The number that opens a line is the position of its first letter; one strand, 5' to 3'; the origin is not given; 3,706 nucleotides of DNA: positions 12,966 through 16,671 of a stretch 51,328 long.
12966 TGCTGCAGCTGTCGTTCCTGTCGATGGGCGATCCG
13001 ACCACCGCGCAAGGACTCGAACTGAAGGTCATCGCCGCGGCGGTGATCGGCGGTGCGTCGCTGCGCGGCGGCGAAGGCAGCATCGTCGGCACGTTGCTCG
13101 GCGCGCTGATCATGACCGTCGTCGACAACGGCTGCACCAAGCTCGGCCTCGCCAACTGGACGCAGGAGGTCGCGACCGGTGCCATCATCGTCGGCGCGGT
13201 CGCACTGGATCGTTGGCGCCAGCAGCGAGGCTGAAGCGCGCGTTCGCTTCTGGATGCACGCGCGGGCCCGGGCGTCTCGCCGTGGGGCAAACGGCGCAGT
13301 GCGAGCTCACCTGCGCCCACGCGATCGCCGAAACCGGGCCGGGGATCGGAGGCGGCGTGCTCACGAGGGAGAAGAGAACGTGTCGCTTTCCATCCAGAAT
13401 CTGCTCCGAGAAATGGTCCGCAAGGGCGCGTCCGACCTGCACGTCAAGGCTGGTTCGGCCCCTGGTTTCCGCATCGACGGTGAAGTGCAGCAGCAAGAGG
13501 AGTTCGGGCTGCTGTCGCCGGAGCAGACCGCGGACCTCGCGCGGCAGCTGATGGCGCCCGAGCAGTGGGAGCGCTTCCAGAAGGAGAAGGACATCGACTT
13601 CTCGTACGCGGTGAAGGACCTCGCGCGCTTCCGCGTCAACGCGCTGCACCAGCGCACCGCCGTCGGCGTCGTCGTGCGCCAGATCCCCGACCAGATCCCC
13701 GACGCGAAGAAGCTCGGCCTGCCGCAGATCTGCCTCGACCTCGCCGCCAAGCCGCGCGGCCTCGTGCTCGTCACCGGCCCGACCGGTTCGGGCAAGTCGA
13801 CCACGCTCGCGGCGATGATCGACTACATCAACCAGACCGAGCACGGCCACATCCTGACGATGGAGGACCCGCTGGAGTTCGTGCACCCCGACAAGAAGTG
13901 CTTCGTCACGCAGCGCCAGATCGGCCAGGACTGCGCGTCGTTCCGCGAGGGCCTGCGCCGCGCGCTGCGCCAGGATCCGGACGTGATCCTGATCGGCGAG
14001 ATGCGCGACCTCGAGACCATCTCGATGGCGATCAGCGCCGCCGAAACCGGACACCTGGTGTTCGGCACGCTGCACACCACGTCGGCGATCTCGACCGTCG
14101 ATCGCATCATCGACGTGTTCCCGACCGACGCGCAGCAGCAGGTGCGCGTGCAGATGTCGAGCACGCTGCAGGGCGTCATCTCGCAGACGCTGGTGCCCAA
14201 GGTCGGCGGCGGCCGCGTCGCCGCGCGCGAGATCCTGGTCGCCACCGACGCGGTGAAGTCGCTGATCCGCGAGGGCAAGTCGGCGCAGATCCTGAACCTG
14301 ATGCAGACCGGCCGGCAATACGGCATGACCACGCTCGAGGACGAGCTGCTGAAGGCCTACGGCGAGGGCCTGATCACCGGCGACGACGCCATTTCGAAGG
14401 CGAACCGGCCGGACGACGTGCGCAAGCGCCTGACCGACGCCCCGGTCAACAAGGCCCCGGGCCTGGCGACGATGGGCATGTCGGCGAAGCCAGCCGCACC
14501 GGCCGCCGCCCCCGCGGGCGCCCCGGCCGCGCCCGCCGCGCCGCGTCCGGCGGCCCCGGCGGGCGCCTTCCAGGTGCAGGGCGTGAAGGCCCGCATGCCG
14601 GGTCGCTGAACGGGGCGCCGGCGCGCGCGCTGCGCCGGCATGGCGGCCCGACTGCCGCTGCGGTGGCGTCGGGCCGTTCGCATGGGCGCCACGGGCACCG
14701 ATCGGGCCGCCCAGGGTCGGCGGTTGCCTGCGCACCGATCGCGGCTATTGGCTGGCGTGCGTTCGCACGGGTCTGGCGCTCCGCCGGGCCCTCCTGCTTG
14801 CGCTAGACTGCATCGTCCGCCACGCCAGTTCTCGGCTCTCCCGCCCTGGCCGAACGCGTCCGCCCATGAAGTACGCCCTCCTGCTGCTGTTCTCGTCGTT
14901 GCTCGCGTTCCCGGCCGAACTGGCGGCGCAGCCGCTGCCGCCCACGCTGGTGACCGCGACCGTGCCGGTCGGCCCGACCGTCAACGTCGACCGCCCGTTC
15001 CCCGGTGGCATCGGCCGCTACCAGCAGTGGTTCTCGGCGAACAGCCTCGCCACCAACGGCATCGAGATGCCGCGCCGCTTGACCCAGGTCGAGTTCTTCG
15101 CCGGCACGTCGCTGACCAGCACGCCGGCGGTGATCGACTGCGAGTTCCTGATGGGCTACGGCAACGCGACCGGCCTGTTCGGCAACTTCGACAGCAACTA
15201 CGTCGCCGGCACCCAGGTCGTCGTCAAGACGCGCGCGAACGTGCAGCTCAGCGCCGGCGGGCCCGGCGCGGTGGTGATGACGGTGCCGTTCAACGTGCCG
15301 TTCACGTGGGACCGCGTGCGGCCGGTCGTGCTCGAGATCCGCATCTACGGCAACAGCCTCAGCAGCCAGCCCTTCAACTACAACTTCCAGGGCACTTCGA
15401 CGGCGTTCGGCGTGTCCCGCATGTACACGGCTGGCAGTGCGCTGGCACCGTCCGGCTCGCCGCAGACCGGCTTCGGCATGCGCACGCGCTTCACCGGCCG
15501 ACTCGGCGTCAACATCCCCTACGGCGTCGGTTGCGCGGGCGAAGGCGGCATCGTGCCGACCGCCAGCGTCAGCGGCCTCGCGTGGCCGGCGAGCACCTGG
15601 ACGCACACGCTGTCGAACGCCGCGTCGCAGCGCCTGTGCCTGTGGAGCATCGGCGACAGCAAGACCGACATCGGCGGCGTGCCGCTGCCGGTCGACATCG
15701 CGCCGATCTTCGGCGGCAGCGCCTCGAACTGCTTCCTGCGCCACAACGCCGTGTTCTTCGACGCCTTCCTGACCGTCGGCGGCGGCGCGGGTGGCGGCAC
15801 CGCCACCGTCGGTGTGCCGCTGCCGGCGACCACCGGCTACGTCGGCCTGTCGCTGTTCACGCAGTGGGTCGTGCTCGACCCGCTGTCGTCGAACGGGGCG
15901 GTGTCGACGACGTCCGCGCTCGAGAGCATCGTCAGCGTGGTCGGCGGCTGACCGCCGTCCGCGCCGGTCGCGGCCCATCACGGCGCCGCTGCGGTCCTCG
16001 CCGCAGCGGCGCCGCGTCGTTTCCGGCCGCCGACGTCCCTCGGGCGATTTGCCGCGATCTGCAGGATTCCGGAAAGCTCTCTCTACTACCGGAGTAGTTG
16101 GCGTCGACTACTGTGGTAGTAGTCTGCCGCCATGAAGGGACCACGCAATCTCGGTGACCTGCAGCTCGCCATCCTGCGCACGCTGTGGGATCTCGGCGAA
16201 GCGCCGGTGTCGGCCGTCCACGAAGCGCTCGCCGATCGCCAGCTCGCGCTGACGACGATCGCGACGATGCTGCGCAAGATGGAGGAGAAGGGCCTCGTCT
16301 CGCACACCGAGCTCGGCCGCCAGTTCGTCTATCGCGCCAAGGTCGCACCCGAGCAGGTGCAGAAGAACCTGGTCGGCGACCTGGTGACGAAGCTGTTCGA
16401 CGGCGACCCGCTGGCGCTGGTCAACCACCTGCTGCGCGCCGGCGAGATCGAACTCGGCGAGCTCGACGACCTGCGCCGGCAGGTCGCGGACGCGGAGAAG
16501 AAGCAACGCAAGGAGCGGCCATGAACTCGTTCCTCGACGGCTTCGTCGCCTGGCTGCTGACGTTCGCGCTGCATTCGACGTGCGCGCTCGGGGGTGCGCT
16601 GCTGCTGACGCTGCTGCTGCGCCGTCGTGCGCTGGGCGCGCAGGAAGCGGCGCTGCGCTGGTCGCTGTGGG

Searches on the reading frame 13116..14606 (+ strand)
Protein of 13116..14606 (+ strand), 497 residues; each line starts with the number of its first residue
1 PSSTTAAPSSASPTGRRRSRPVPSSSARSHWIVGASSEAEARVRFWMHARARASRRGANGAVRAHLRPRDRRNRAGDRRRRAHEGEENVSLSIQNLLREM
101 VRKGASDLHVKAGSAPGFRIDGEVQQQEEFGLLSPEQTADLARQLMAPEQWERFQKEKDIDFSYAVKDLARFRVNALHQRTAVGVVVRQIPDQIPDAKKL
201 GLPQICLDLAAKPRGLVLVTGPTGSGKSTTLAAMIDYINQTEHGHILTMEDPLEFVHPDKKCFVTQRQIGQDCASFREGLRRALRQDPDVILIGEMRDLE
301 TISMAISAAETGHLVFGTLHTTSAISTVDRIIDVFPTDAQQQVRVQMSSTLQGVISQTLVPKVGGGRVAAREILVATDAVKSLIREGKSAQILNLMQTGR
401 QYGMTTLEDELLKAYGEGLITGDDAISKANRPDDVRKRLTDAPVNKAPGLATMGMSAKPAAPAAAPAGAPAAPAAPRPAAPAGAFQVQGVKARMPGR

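Call 22: search_protein_families(library=pfam, proteins=[window:13116-14606:+], max_evalue=0.00001)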
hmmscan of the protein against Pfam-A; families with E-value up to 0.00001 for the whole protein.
window:13116-14606:+ (497 aa): 1 family
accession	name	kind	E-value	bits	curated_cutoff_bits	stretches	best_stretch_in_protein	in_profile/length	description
PF00437.27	T2SSE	-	1e-52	179.5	24.9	1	84-362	3-280/370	Type II/IV secretion system protein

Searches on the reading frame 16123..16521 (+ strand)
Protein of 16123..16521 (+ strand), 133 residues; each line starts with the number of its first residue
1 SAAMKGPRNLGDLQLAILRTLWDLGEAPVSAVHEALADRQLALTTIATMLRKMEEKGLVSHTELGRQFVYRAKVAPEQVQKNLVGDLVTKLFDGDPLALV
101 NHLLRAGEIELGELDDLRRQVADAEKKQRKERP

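Call 24: search_protein_families(library=pfam, proteins=[window:16123-16521:+], max_evalue=0.00001)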
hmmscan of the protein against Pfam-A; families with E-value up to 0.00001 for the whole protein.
window:16123-16521:+ (133 aa): 1 family
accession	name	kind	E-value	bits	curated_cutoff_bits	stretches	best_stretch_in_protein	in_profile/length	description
PF03965.22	Penicillinase_R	-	9.3e-25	87.7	22.6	1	10-121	1-113/115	Penicillinase repressor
